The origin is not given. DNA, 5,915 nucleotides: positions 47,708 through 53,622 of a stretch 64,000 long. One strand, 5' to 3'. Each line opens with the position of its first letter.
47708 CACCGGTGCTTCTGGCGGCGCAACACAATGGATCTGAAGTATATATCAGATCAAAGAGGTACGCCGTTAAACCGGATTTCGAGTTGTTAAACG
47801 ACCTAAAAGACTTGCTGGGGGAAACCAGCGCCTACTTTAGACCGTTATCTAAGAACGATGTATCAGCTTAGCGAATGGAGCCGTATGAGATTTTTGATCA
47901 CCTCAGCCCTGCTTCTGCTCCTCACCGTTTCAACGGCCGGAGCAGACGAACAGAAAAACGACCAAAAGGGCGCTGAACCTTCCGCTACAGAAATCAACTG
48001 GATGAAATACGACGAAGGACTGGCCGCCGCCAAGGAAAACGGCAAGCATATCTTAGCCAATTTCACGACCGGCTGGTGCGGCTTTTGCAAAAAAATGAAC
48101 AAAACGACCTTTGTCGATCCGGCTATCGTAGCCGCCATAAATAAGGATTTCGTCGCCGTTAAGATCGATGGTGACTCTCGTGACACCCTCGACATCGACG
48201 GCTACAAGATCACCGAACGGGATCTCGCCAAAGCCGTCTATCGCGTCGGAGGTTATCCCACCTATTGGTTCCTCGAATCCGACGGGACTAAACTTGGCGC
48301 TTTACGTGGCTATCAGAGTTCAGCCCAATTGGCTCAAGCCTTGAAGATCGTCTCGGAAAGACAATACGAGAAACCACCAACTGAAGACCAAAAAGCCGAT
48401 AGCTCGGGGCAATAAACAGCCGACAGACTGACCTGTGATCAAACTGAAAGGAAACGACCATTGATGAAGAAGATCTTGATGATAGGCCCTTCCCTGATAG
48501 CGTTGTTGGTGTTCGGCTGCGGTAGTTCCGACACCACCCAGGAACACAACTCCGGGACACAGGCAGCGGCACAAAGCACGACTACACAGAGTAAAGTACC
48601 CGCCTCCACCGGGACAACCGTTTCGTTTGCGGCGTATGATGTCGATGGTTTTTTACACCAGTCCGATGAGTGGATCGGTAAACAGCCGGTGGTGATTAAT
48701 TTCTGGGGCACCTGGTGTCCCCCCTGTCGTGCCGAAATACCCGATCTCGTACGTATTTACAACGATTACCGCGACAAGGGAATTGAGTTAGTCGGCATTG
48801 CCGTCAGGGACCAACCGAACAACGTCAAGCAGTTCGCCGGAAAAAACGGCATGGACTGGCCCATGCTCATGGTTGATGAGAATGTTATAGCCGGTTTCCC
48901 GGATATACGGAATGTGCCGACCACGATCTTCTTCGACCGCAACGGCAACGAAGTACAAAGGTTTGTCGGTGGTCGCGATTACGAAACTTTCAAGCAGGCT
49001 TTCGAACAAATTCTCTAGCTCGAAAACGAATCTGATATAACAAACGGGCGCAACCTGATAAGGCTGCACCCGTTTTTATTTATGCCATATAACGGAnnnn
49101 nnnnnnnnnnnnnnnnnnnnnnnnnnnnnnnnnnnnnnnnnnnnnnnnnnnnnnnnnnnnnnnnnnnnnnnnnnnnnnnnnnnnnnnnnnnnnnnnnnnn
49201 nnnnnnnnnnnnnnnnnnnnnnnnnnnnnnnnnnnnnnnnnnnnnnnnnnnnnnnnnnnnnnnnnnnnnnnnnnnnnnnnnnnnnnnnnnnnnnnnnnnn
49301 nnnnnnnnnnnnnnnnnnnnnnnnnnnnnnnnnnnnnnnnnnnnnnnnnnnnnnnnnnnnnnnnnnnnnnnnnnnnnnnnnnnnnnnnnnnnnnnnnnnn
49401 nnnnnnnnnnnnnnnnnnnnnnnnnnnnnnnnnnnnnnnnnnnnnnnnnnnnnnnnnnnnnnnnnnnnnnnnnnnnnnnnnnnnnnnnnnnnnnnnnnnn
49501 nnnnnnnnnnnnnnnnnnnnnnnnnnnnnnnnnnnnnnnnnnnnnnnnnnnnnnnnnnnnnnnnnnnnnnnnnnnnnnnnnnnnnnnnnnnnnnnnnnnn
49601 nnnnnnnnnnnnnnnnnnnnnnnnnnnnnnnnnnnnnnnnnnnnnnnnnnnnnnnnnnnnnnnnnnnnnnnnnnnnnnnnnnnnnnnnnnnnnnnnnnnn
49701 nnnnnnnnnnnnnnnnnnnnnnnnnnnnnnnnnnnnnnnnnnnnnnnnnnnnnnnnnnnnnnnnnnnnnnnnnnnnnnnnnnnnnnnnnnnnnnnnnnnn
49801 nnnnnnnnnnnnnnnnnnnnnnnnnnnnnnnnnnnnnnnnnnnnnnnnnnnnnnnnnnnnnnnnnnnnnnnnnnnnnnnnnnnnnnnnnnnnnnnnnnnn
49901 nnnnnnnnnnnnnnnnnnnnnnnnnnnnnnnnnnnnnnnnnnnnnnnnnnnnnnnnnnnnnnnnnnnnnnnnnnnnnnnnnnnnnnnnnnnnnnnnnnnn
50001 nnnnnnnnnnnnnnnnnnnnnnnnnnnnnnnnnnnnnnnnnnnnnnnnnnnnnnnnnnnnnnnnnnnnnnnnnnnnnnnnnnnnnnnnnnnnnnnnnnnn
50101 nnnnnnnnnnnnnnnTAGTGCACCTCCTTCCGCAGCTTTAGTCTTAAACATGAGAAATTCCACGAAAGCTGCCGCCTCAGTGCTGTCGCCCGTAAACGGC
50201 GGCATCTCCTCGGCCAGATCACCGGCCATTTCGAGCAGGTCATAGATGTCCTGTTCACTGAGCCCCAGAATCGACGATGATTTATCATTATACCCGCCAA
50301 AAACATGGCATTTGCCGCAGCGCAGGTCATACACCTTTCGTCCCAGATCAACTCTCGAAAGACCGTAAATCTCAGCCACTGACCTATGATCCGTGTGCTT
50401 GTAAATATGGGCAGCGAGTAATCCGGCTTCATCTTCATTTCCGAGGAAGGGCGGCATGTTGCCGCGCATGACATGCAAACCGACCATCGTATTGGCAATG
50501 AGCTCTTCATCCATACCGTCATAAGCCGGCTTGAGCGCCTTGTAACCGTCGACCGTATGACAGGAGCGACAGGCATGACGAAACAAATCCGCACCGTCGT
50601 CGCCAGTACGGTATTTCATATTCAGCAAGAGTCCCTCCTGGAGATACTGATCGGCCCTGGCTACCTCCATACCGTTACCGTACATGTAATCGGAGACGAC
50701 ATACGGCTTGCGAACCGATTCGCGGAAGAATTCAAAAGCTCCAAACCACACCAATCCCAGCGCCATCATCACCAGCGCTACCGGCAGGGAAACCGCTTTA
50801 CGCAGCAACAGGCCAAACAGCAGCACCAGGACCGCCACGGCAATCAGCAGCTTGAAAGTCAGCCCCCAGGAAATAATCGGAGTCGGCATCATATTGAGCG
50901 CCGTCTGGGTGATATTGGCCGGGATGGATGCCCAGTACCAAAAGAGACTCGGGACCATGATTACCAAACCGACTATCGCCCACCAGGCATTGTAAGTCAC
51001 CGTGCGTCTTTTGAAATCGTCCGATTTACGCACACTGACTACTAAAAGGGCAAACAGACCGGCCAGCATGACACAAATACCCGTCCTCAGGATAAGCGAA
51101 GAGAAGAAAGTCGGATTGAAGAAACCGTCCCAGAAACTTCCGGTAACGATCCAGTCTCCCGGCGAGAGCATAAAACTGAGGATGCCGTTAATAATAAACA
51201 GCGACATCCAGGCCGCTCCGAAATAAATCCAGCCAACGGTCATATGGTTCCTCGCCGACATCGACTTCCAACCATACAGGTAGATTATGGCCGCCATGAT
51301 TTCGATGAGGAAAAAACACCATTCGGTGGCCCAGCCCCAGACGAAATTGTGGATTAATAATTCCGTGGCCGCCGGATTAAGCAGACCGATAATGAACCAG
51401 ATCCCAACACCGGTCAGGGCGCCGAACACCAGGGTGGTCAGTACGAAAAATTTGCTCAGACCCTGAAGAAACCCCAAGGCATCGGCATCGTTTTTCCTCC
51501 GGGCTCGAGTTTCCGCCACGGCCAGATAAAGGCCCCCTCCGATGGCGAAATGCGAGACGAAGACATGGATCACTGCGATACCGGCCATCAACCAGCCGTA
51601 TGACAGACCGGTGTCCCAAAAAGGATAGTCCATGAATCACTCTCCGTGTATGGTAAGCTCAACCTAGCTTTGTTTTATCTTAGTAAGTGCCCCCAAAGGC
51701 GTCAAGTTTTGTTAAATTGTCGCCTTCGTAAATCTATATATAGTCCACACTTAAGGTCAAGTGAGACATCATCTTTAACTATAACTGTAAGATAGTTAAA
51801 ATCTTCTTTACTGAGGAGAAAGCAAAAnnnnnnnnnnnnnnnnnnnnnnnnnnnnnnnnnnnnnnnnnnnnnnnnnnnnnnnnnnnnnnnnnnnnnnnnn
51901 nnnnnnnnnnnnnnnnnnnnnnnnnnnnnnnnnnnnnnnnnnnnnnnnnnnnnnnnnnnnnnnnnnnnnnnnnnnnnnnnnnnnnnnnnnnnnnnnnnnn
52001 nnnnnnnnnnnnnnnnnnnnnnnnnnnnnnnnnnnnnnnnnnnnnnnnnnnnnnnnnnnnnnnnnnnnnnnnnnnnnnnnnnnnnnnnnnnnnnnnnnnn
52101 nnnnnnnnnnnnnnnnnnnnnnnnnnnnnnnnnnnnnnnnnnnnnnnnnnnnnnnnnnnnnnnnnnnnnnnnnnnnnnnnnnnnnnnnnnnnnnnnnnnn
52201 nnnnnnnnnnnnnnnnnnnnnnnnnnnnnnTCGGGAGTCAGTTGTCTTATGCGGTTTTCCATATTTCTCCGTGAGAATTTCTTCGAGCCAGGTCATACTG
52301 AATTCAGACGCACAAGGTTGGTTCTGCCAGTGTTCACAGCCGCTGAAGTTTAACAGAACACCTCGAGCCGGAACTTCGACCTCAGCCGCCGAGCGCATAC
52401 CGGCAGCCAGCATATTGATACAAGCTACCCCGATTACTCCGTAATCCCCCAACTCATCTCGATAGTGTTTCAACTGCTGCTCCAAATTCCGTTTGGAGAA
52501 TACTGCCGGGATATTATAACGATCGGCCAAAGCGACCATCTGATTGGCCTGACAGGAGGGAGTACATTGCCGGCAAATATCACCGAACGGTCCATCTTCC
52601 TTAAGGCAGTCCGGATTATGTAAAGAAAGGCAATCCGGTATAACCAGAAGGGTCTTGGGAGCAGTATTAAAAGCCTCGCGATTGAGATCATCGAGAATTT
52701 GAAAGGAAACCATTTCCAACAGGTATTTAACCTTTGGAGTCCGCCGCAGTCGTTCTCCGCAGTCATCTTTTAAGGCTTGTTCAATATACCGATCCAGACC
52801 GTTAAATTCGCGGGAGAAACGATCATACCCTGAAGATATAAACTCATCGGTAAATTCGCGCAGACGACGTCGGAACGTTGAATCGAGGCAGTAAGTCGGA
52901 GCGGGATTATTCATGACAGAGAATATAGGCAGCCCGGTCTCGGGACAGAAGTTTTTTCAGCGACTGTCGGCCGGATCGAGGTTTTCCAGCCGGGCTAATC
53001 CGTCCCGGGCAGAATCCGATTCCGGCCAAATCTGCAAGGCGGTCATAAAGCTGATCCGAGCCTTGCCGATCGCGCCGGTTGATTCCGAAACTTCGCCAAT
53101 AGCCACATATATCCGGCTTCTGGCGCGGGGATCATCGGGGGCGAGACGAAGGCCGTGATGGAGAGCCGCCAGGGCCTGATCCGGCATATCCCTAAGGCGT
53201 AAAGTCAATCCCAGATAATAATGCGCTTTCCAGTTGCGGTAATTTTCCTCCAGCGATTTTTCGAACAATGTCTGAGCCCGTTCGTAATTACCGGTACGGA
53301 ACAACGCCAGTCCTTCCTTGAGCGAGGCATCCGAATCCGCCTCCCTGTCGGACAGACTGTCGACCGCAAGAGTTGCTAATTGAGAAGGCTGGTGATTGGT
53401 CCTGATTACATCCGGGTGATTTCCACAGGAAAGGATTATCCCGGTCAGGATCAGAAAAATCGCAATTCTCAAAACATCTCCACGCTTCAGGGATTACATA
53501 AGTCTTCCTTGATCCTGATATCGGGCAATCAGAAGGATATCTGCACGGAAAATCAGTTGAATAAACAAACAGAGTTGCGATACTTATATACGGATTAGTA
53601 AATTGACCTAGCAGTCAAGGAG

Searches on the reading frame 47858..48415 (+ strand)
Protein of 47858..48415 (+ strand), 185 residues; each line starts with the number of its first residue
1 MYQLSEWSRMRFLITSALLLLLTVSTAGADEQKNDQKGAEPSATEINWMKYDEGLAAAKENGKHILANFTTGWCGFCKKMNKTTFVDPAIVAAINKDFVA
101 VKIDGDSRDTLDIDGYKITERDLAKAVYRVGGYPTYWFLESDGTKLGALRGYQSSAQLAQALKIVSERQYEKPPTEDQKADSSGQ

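Call 17: search_protein_families(library=pfam, proteins=[window:47858-48415:+], max_evalue=0.001)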
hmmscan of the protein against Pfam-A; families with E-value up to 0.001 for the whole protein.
window:47858-48415:+ (185 aa): 5 families
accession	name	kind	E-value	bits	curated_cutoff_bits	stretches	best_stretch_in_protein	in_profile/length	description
PF13098.12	Thioredoxin_2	-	3.5e-17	63.1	27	1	58-162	1-104/104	Thioredoxin-like domain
PF13899.12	Thioredoxin_7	-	6.2e-16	58.7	27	1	48-139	2-81/83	Thioredoxin-like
PF03190.21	Thioredox_DsbH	-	6.9e-15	55.8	27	1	44-148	18-118/163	Protein of unknown function, DUF255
PF00085.26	Thioredoxin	-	8.9e-07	29.3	23.5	1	56-162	15-101/103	Thioredoxin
PF16339.10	DUF4969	-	0.00062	20.5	31.4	0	12-65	6-57/79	Domain of unknown function (DUF4969)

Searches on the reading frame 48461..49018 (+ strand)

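Call 17: search_protein_families(library=pfam, proteins=[window:48461-49018:+], max_evalue=0.001)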
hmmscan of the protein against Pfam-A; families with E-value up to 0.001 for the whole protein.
window:48461-49018:+ (185 aa): 5 families
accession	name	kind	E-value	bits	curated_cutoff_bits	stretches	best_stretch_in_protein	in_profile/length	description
PF08534.16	Redoxin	-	1.8e-17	64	26.6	1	46-180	6-144/148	Redoxin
PF00578.27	AhpC-TSA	-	3.7e-17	62.9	26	1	56-163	8-120/124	AhpC/TSA family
PF00085.26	Thioredoxin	-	2e-10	41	23.5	1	74-125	18-68/103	Thioredoxin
PF13905.12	Thioredoxin_8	-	3.2e-10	40.6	27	1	75-163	2-93/94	Thioredoxin-like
PF13098.12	Thioredoxin_2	-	1.5e-08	35.4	27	1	74-180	5-103/104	Thioredoxin-like domain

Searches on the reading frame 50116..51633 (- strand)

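Call 17: search_protein_families(library=pfam, proteins=[window:50116-51633:-], max_evalue=0.001)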
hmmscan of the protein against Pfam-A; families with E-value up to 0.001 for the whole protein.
window:50116-51633:- (506 aa): 3 families
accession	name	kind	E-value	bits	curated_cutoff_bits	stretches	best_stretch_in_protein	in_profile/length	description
PF01654.22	Cyt_bd_oxida_I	-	3.7e-13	49.3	26.2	1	14-227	4-227/418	Cytochrome bd terminal oxidase subunit I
PF13442.11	Cytochrome_CBB3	-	2.4e-10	41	27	1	344-410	3-68/68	Cytochrome C oxidase, cbb3-type, subunit III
PF00034.26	Cytochrom_C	-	2.8e-05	25.8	21.3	0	346-376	3-35/90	Cytochrome c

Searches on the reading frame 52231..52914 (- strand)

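Call 17: search_protein_families(library=pfam, proteins=[window:52231-52914:-], max_evalue=0.001)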
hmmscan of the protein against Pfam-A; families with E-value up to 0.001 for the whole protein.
window:52231-52914:- (228 aa): 1 family
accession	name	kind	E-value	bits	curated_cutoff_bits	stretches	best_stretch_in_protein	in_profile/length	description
PF01976.22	DUF116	-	4e-15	56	25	1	63-207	14-148/155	Protein of unknown function DUF116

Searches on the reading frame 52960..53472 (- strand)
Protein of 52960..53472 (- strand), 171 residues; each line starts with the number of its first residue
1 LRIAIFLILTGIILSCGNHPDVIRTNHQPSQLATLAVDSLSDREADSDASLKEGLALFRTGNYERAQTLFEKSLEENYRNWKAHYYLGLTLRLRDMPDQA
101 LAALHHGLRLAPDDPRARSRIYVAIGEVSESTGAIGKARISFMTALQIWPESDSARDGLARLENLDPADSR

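Call 78: search_protein_families(library=ncbifam, proteins=[window:52960-53472:-], max_evalue=0.001)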
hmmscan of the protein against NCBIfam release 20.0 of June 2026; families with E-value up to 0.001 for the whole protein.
window:52960-53472:- (171 aa): 6 families
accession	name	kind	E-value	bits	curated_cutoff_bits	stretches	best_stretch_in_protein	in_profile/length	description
NF040959.1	MamA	equivalog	2.2e-09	37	200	1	43-151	67-171/204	magnetosome protein MamA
TIGR02917.1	PEP_TPR_lipo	equivalog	4.5e-07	28.1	312.2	1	47-118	261-332/899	XrtA/PEP-CTERM system TPR-repeat protein PrsT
TIGR02552.1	LcrH_SycD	equivalog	1.9e-06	27.6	104.8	1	52-152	23-119/136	SycD/LcrH family type III secretion system chaperone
TIGR02521.1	type_IV_pilW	equivalog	6.3e-06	25.9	154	0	39-117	23-101/234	type IV pilus biogenesis/stability protein PilW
TIGR02795.1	tol_pal_ybgF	equivalog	2e-05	25.2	90.1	1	50-158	5-115/119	tol-pal system protein YbgF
NF047507.1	TPR_BatC_Lepto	exception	3.8e-05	23.3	175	0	52-119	63-134/214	TPR repeat-containing protein BatC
